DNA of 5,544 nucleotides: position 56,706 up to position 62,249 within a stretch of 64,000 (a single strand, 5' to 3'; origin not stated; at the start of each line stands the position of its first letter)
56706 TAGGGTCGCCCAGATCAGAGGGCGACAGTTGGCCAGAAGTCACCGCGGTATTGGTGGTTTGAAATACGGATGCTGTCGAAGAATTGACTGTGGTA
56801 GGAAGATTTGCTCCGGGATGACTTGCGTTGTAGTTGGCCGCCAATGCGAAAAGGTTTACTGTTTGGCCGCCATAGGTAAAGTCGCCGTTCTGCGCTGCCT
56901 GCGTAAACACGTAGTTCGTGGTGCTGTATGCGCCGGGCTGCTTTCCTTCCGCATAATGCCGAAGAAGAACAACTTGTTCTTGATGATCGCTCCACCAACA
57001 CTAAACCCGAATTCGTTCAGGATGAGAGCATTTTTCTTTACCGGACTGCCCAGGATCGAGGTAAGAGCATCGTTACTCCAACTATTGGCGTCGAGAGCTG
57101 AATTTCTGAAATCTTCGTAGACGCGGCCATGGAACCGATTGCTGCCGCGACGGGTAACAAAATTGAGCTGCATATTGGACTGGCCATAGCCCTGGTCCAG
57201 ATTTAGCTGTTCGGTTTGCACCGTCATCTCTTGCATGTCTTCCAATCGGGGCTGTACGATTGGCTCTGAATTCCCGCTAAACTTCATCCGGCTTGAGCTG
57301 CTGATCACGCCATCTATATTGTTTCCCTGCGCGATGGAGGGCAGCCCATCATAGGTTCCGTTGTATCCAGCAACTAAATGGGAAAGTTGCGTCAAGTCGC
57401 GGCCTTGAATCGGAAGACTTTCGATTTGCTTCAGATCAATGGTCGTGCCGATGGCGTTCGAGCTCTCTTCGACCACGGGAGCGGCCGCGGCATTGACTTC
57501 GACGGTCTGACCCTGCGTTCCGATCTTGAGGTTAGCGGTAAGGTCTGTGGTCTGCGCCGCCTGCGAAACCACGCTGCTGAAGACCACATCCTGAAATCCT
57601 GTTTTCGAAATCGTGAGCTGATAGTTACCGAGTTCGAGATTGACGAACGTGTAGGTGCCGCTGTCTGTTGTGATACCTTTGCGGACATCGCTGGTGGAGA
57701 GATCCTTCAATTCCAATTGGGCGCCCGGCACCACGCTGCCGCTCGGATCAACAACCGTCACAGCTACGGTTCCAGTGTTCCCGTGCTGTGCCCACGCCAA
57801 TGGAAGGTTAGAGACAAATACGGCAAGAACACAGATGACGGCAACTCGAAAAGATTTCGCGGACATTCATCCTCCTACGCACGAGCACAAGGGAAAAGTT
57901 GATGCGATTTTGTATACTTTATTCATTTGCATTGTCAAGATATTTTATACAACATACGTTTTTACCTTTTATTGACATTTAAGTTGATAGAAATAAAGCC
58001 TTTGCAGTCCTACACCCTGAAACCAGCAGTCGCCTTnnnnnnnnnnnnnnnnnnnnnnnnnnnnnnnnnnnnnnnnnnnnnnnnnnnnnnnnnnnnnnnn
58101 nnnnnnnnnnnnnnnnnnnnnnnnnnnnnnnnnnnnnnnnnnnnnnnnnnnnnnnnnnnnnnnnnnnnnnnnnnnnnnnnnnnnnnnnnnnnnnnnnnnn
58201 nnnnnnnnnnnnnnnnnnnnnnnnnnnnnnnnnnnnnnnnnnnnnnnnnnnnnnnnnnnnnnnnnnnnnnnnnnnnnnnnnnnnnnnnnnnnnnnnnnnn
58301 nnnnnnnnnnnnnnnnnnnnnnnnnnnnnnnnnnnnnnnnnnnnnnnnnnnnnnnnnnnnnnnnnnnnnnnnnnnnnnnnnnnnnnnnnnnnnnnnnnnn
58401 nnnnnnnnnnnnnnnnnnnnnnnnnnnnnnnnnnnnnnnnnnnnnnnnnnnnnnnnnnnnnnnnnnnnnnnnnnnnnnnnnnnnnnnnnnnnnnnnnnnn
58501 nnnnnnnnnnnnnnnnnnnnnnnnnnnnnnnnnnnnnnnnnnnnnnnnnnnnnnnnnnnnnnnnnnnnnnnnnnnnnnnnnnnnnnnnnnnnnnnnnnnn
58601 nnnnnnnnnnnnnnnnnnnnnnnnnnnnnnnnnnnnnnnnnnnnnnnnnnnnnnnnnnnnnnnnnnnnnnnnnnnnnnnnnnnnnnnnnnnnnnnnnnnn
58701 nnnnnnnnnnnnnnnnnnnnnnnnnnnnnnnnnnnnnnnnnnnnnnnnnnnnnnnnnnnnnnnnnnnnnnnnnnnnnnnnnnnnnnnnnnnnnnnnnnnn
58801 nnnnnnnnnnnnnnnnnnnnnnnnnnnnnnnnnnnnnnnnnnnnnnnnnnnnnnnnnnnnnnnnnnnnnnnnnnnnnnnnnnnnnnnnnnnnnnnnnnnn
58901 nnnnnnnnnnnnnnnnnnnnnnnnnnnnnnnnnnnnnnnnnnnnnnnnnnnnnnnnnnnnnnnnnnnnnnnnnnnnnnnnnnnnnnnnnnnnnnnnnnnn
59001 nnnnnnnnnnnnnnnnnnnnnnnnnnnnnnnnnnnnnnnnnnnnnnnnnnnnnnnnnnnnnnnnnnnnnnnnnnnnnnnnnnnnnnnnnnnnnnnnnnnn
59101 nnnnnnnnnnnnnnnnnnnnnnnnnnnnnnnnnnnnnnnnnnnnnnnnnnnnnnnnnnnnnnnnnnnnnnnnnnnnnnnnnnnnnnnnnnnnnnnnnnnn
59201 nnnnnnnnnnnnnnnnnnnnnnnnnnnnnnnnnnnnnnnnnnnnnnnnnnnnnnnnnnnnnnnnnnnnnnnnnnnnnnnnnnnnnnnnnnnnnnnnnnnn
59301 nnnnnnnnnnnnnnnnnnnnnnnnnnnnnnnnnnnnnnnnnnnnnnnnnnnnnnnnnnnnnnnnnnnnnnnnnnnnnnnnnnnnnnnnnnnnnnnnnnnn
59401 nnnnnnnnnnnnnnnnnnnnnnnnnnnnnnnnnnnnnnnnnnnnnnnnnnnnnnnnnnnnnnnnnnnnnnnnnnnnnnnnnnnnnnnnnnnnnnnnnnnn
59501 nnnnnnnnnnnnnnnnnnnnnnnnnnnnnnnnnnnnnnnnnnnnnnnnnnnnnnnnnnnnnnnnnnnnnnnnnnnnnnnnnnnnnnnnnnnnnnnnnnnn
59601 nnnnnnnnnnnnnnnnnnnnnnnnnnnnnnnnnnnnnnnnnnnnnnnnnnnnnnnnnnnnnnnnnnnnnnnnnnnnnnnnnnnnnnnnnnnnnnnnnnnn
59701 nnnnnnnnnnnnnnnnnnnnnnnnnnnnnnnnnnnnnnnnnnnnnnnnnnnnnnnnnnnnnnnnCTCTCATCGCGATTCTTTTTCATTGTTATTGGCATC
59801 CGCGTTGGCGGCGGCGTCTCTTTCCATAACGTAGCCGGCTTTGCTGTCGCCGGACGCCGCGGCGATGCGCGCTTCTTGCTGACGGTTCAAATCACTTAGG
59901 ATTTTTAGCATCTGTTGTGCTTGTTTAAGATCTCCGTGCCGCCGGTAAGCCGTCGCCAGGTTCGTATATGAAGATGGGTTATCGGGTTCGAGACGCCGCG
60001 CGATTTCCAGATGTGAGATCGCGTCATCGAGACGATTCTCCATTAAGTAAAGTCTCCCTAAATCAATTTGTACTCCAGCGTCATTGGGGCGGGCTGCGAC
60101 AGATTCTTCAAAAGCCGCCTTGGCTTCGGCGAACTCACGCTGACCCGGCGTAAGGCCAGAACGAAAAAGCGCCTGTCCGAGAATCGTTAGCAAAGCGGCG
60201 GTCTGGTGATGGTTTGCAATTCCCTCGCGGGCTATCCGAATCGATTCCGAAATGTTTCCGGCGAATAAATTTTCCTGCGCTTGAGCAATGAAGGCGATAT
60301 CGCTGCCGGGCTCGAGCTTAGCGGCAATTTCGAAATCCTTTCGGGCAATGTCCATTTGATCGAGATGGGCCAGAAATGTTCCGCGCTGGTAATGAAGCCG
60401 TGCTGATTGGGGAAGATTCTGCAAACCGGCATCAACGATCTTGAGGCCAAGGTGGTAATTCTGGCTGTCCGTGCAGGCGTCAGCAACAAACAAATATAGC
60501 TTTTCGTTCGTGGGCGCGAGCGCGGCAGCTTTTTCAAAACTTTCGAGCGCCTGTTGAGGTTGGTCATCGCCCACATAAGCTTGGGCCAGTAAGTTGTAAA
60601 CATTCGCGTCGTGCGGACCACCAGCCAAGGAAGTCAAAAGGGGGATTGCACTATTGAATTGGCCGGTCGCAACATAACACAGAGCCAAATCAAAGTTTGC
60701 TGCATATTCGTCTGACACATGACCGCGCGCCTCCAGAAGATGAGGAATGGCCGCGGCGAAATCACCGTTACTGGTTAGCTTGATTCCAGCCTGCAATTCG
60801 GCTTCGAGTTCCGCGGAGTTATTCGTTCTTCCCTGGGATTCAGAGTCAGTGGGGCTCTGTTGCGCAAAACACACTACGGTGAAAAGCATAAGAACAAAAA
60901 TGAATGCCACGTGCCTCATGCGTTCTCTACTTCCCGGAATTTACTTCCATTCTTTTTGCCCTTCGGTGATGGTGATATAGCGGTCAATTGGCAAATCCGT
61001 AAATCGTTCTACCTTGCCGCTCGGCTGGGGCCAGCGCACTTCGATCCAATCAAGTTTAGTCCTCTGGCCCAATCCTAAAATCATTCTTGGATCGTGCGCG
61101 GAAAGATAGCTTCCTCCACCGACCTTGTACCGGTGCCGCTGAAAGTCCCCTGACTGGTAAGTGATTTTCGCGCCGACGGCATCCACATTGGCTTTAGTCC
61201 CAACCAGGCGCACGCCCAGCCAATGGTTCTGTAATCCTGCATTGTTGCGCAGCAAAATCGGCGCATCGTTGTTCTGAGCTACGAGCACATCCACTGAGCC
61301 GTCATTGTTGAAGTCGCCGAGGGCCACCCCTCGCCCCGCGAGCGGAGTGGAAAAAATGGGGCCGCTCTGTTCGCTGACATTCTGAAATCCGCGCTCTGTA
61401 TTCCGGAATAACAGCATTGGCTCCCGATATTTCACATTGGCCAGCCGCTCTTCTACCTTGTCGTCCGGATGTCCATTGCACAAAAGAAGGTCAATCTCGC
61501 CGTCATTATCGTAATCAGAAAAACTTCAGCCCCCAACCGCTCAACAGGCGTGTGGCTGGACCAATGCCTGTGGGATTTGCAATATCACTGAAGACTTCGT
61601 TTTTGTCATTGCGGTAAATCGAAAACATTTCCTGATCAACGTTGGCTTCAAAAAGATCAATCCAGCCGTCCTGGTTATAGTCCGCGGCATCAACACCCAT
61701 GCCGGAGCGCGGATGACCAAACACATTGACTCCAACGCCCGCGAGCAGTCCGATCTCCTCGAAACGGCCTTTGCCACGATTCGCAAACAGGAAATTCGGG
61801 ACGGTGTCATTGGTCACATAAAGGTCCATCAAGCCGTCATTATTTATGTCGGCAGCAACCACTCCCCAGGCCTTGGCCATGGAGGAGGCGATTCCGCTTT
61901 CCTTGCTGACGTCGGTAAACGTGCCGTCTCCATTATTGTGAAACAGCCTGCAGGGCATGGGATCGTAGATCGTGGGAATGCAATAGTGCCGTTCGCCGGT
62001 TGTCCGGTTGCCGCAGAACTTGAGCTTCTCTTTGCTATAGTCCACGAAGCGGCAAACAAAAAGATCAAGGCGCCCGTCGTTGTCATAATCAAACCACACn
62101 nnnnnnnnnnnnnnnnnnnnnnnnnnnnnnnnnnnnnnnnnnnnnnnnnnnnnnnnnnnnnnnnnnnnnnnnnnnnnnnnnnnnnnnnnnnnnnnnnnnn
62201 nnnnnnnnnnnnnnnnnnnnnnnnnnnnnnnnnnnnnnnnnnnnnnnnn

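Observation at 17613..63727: Recurrent CRTAC1 (FG-GAP/VCBS + ASPIC/UnbV) plus secreted-TPR gene module, five copies in one locus, next to TonB-dependent receptors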

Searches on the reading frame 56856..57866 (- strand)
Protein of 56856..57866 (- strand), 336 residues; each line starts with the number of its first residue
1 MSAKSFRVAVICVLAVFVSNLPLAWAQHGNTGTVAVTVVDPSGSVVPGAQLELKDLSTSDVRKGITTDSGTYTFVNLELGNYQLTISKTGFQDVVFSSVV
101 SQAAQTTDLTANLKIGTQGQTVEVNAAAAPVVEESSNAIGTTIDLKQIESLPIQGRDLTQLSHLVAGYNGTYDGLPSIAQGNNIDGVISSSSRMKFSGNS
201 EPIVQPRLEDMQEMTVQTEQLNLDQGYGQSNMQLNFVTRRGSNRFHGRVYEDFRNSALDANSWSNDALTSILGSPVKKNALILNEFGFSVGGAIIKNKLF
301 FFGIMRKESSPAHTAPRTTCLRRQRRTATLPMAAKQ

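Call 31: search_protein_families(library=pfam, proteins=[window:56856-57866:-], max_evalue=0.0001)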
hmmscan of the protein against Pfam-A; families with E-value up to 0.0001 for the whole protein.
window:56856-57866:- (336 aa): 4 families
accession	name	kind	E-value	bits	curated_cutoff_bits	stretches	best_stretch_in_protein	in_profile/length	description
PF25183.1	OMP_b-brl_4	-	1.4e-19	70.4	30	1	237-306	1-63/838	Outer membrane beta barrel domain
PF13620.12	CarboxypepD_reg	-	1.6e-16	60.8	32.3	1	33-113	1-81/82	Carboxypeptidase regulatory-like domain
PF13715.12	CarbopepD_reg_2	-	4e-05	24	32.2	1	37-114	4-77/88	CarboxypepD_reg-like domain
PF17210.9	SdrD_B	-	4.7e-05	24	29.7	1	41-115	19-91/112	SdrD B-like domain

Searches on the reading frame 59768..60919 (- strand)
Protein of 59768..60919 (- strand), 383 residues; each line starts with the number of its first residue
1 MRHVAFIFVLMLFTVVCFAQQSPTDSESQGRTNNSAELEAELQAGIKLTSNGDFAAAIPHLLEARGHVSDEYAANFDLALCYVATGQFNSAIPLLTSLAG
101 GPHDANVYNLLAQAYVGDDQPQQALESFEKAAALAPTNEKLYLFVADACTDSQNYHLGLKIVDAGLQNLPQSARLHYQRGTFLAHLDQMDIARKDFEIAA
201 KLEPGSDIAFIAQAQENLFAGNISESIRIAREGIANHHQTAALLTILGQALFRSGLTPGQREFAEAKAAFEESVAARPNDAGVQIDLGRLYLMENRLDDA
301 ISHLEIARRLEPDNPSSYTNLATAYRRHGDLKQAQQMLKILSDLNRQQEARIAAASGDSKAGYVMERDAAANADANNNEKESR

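Call 6: search_protein_families(library=pfam, proteins=[window:59768-60919:-], max_evalue=0.01)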
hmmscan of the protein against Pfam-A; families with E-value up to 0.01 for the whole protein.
window:59768-60919:- (383 aa): 25 families
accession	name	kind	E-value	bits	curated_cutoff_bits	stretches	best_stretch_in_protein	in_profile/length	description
PF14559.12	TPR_19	-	1.7e-26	92.8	25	4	260-315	4-59/68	Tetratricopeptide repeat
PF07719.23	TPR_2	-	6.9e-21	73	27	2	105-138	1-34/34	Tetratricopeptide repeat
PF13428.12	TPR_14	-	6.5e-20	70.1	23.5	2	283-323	3-43/44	Tetratricopeptide repeat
PF13432.12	TPR_16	-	9.3e-19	68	32.7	2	260-315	10-65/65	Tetratricopeptide repeat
PF00515.34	TPR_1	-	7.8e-18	63.9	27.8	1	105-138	1-34/34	Tetratricopeptide repeat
PF13424.12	TPR_12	-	5e-17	62.3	30.1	2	88-135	26-75/77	Tetratricopeptide repeat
PF13431.12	TPR_17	-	6.9e-17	60.7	24.4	1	310-336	8-34/34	Tetratricopeptide repeat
PF13181.12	TPR_8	-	1.6e-15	56.3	25.7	1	105-138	1-34/34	Tetratricopeptide repeat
PF23914.1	TPR_CcmH_CycH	-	2.3e-13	50.7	42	2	239-355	7-124/158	Cytochrome c-type biogenesis protein H TPR domain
PF13371.12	TPR_9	-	3.7e-13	49.7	35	1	152-209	8-65/73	Tetratricopeptide repeat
PF13176.12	TPR_7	-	2.5e-11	43.2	27.9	0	109-140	3-34/36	Tetratricopeptide repeat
PF12895.13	ANAPC3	-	6.2e-11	42.9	27.2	2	294-346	2-54/82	Anaphase-promoting complex, cyclosome, subunit 3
PF13414.12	TPR_11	-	8.8e-09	35.4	26.8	1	288-329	1-42/42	TPR repeat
PF13174.12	TPR_6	-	2e-08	34.8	26.3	0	320-341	5-26/33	Tetratricopeptide repeat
PF00637.26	Clathrin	-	2.1e-06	28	29.6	0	290-352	16-79/143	Region in Clathrin and VPS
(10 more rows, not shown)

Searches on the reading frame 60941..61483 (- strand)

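Call 5: search_protein_families(library=pfam, proteins=[window:60941-61483:-], max_evalue=0.01)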
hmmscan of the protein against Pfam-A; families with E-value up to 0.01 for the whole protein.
window:60941-61483:- (180 aa): 3 families
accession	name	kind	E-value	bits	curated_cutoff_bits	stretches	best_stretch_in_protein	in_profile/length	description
PF07593.17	UnbV_ASPIC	-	4.1e-17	62.3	23.4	1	102-171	1-68/68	ASPIC and UnbV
PF13517.12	FG-GAP_3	-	2e-09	38.3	26.9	2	25-68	20-61/61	FG-GAP-like repeat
PF01839.29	FG-GAP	-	0.0017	18.7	22.1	1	49-69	1-21/37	FG-GAP repeat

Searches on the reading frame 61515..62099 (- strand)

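Call 5: search_protein_families(library=pfam, proteins=[window:61515-62099:-], max_evalue=0.01)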
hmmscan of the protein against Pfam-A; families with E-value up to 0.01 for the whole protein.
window:61515-62099:- (194 aa): 3 families
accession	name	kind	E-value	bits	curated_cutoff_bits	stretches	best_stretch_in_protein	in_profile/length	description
PF13517.12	FG-GAP_3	-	2.2e-26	92.6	26.9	3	4-95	1-61/61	FG-GAP-like repeat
PF01839.29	FG-GAP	-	0.00031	21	22.1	1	78-99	3-24/37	FG-GAP repeat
PF03454.20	MoeA_C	-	0.0016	19.1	22.1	1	48-82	18-53/72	MoeA C-terminal region (domain IV)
